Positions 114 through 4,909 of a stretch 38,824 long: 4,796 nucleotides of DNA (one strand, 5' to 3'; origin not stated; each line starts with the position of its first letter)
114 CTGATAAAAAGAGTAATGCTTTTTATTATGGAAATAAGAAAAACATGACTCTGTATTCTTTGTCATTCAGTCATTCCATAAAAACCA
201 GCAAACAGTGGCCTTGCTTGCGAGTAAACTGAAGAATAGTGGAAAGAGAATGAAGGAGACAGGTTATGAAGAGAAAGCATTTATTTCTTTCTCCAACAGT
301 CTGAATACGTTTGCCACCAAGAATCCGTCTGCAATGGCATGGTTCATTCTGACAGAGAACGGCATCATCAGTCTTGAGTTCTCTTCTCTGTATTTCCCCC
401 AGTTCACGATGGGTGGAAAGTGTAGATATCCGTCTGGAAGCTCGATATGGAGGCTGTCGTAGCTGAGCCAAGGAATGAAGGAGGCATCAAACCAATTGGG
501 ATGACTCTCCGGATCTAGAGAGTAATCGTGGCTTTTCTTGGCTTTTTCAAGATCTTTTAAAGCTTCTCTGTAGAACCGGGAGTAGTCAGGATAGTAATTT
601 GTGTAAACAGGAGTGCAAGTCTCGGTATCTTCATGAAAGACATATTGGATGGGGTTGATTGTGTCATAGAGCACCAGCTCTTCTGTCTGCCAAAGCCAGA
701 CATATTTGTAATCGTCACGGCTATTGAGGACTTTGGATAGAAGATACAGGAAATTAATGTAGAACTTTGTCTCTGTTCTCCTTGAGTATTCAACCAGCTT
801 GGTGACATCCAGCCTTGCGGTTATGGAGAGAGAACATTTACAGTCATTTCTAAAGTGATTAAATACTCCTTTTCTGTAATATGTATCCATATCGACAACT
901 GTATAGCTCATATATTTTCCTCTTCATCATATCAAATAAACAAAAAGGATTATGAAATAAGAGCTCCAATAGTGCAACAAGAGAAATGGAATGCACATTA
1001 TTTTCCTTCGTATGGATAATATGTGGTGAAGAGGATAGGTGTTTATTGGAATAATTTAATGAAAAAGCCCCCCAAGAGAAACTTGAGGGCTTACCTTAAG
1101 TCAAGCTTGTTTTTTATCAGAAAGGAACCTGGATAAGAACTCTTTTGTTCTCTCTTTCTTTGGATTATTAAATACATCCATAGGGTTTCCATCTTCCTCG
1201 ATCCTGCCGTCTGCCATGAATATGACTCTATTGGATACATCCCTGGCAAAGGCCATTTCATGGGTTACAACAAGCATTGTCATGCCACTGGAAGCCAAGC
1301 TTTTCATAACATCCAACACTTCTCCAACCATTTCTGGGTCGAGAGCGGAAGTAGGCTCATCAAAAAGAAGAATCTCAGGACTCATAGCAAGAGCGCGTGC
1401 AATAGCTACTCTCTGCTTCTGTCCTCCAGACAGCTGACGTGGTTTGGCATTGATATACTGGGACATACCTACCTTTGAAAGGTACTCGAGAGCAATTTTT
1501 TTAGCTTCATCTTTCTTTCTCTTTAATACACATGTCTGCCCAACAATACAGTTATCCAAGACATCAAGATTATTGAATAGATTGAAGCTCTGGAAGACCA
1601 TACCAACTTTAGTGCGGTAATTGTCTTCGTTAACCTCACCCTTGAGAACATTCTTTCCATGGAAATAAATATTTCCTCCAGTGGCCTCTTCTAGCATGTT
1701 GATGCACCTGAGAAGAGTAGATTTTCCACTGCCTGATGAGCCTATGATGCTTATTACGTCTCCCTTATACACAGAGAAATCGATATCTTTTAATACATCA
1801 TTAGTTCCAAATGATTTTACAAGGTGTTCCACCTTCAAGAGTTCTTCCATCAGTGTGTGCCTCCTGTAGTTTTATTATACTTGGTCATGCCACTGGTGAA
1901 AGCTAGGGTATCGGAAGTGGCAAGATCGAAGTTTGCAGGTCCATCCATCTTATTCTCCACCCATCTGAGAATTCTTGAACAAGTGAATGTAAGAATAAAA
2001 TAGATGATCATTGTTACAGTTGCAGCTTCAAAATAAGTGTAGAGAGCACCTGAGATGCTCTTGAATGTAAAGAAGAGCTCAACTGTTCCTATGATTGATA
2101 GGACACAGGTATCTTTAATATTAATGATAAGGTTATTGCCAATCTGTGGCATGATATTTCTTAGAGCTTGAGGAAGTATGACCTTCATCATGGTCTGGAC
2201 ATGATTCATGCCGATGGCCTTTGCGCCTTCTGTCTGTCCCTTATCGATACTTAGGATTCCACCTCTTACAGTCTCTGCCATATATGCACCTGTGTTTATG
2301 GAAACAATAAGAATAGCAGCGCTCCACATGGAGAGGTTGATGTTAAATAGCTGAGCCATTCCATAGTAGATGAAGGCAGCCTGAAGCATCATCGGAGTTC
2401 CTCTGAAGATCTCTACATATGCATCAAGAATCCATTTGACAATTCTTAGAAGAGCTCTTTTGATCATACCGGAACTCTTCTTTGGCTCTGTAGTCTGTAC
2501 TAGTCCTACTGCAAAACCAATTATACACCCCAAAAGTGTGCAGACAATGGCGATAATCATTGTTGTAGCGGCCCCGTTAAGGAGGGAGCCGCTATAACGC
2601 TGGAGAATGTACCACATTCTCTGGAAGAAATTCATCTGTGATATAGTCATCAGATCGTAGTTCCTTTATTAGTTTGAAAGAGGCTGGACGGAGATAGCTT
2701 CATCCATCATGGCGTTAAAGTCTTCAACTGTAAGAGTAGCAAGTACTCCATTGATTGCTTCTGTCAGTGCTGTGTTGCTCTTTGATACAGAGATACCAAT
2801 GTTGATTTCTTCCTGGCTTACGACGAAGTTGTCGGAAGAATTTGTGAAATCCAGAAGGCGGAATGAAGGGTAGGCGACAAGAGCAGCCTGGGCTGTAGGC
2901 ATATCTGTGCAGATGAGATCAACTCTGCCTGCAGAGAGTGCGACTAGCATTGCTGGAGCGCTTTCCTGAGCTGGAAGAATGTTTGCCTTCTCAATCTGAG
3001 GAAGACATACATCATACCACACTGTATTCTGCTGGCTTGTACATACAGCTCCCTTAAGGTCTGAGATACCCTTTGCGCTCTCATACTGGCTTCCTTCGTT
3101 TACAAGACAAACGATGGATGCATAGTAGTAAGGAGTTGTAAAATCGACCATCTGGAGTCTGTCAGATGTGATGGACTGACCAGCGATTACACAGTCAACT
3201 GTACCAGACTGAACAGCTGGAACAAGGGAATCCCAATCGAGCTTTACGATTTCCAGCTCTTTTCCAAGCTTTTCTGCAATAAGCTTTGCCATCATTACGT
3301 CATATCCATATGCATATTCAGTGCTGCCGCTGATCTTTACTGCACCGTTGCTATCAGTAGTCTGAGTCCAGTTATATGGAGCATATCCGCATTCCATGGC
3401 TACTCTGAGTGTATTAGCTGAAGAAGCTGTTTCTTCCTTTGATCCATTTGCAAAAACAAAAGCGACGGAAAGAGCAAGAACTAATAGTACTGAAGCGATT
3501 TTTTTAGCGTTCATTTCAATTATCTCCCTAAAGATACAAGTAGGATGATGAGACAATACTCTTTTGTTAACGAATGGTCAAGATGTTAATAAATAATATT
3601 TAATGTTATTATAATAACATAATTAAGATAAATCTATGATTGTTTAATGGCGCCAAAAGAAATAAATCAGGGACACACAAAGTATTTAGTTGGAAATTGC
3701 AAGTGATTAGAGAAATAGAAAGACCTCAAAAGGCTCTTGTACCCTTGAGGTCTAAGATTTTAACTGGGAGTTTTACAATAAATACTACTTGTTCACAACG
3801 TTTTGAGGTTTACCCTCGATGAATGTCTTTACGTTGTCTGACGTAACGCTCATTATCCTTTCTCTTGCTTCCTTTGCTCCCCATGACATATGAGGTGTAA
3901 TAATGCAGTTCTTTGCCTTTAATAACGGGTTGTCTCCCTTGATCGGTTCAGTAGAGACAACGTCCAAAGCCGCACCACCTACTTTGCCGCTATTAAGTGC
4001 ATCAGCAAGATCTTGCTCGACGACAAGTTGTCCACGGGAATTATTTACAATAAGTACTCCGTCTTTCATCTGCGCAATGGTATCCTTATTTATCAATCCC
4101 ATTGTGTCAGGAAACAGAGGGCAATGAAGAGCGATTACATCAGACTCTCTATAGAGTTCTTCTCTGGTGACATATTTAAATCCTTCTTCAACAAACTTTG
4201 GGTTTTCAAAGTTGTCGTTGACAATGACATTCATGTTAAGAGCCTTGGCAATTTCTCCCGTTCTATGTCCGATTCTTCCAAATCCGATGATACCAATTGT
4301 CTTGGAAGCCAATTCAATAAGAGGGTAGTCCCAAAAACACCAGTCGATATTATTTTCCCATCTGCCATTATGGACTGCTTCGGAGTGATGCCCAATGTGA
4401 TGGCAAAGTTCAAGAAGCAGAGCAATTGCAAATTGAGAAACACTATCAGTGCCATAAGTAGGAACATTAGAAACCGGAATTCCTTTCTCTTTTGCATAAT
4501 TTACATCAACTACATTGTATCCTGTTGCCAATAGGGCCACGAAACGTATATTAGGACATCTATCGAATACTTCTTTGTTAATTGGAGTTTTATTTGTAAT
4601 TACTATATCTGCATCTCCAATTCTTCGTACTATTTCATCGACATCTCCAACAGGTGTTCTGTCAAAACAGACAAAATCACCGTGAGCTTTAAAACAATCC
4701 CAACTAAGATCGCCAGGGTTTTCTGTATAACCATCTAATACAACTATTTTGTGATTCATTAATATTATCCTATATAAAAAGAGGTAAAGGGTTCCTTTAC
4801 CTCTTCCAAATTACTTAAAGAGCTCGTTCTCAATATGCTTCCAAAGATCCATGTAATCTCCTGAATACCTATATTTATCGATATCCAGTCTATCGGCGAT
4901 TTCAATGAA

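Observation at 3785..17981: Acid-sugar catabolic locus mixing modules of known DUF1537 and transketolase pathways, without their usual C-C-breaking enzymes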

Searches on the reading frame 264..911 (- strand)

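Call 4: search_protein_families(library=pfam, proteins=[window:264-911:-])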
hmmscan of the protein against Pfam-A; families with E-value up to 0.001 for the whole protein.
window:264-911:- (215 aa): 1 family
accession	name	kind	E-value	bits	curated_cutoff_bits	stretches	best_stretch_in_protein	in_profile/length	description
PF00302.23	CAT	-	2.3e-43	149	23.5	1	1-203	1-201/205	Chloramphenicol acetyltransferase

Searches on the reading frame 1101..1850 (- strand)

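Call 4: search_protein_families(library=pfam, proteins=[window:1101-1850:-])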
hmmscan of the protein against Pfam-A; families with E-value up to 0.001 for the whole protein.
window:1101-1850:- (249 aa): 7 families
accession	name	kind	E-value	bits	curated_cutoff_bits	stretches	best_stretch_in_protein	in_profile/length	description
PF00005.33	ABC_tran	-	7.2e-37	127.5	25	1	20-168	1-137/137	ABC transporter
PF13304.12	AAA_21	-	1.2e-12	49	27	1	129-199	227-300/304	AAA domain, putative AbiEii toxin, Type IV TA system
PF02463.25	SMC_N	-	4.7e-09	36.4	40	1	30-207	24-207/220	RecF/RecN/SMC N terminal domain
PF09818.15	ABC_ATPase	-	6.8e-05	22.5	23.2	0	138-171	156-189/283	P-loop domain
PF13476.12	AAA_23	-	0.0001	23.5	27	1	13-52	9-41/201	AAA domain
PF13555.12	AAA_29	-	0.00031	20.9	27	1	23-50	17-42/61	P-loop containing region of AAA domain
PF13401.12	AAA_22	-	0.00097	19.9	27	0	32-187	7-113/130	AAA domain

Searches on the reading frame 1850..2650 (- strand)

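Call 4: search_protein_families(library=pfam, proteins=[window:1850-2650:-])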
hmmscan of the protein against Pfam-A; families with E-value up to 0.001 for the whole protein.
window:1850-2650:- (266 aa): 1 family
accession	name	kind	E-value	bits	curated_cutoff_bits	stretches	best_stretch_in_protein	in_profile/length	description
PF00528.27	BPD_transp_1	-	5.9e-24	85.2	26.4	1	68-235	13-182/184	Binding-protein-dependent transport system inner membrane component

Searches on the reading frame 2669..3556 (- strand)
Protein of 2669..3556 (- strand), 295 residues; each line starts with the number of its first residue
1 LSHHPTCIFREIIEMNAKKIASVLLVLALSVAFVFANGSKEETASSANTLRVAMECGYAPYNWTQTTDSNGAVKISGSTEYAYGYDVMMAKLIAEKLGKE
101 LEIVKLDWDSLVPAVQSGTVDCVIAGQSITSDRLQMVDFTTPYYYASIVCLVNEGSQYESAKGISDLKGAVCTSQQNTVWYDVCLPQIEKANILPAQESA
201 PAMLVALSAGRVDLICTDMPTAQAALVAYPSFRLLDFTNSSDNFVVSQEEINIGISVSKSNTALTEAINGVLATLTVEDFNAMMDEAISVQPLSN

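Call 4: search_protein_families(library=pfam, proteins=[window:2669-3556:-])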
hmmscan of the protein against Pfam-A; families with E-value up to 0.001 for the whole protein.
window:2669-3556:- (295 aa): 2 families
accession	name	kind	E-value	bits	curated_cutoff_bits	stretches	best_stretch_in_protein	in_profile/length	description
PF00497.25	SBP_bac_3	-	5.6e-26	91.3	26.4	1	50-276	1-117/132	Bacterial extracellular solute-binding proteins, family 3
PF10613.14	Lig_chan-Glu_bd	-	1.2e-07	32.3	30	1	95-153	55-112/115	Ligated ion channel L-glutamate- and glycine-binding site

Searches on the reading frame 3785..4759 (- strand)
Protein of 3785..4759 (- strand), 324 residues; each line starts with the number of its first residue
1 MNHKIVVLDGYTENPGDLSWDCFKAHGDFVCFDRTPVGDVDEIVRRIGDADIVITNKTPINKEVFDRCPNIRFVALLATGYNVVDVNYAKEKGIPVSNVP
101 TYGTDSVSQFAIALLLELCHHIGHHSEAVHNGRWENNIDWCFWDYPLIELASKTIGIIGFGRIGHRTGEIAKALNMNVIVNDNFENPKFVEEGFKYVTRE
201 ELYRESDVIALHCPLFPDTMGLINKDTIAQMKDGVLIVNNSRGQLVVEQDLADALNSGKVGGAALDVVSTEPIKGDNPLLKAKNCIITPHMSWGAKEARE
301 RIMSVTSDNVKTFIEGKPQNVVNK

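Call 3: search_protein_families(library=pfam, proteins=[window:3785-4759:-])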
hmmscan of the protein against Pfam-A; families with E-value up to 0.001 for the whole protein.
window:3785-4759:- (324 aa): 3 families
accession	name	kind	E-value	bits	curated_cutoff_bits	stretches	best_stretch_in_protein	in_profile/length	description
PF02826.25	2-Hacid_dh_C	-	9.8e-57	191.6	25.1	1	112-292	1-178/178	D-isomer specific 2-hydroxyacid dehydrogenase, NAD binding domain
PF00389.36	2-Hacid_dh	-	9.7e-27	93.7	24.6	1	21-323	13-134/134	D-isomer specific 2-hydroxyacid dehydrogenase, catalytic domain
PF07991.19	KARI_N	-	1.3e-05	25.3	20.6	1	150-235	2-89/165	Acetohydroxy acid isomeroreductase, NADPH-binding domain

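Call 5: search_protein_families(library=ncbifam, proteins=[window:3785-4759:-], max_evalue=0.01)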
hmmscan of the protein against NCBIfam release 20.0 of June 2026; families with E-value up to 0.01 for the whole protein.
window:3785-4759:- (324 aa): 27 families (the best 25 are shown)
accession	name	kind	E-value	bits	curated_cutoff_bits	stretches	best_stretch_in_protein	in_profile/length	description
NF005069.0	PRK06487.1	equivalog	1.4e-88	297.1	448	1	3-323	4-320/320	2-hydroxyacid dehydrogenase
NF006263.0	PRK08410.1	equivalog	1.9e-75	254.2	389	1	4-317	2-310/311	D-2-hydroxyacid dehydrogenase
NF005387.0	PRK06932.1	equivalog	7.2e-69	232.1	492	1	27-315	25-311/314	2-hydroxyacid dehydrogenase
TIGR01327.1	PGDH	equivalog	3.5e-63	214.2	454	1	40-322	31-310/525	phosphoglycerate dehydrogenase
NF009714.1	PRK13243.1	equivalog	3.1e-62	210.8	455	1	41-324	37-324/332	glyoxylate reductase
NF008759.0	PRK11790.1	equivalog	1.1e-53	182.5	404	1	39-319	44-323/410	phosphoglycerate dehydrogenase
NF011938.0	PRK15409.1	equivalog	8.4e-43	146.6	492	1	23-323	19-319/324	glyoxylate/hydroxypyruvate reductase GhrB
NF005750.0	PRK07574.1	equivalog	1.2e-41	143.1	329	1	41-318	82-361/386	NAD-dependent formate dehydrogenase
NF041369.1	Dhydh_Halo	equivalog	1.1e-36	126.6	400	1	58-317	43-298/305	D-2-hydroxyacid dehydrogenase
NF000492.1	vanH_gen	exception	1.8e-36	125.8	540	1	52-271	46-255/312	D-lactate dehydrogenase VanH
NF005027.0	PRK06436.1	equivalog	1e-35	123.3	261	1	68-324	47-290/303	2-hydroxyacid dehydrogenase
NF001309.0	PRK00257.1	equivalog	1.3e-32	113.2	434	2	149-303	113-267/379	4-phosphoerythronate dehydrogenase PdxB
NF006374.0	PRK08605.1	subfamily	3.6e-31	108.4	356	1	51-271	48-266/332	D-lactate dehydrogenase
NF000151.1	vanH-Ac1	exception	3.9e-30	105.3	750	1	46-292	76-326/351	D-lactate dehydrogenase VanH-Ac1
NF000112.1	vanH-Amyco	exception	4.3e-29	101.8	625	1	70-271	95-284/348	VanH-AOV family D-lactate dehydrogenase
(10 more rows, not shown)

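Call 96: search_solved_structures(query=window:3785-4759:-, max_evalue=1e-40)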
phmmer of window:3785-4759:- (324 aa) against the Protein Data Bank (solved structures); distinct sequences matched with E-value up to 1e-40: 9.
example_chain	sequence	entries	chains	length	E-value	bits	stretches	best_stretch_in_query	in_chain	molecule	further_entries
5tx7_A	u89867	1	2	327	1.6e-98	333.1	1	4-323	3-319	D-isomer specific 2-hydroxyacid dehydrogenase family protein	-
1wwk_A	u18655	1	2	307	8.3e-51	176.2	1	30-311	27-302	phosphoglycerate dehydrogenase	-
5aov_A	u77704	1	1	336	5.8e-46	160.3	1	41-324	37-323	GLYOXYLATE REDUCTASE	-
6bii_A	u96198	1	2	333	4.1e-44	154.2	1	42-323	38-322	Glyoxylate reductase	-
2dbq_A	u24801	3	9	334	1e-43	152.9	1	43-323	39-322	Glyoxylate reductase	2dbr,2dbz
6p2i_A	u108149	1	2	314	2e-43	152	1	22-322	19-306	Glycerate dehydrogenase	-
3ddn_A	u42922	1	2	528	6.2e-42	147.1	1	35-316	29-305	D-3-phosphoglycerate dehydrogenase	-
1ygy_A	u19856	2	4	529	6.2e-42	147.1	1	35-316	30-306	D-3-phosphoglycerate dehydrogenase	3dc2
2cuk_A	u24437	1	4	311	6.4e-42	147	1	42-320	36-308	glycerate dehydrogenase/glyoxylate reductase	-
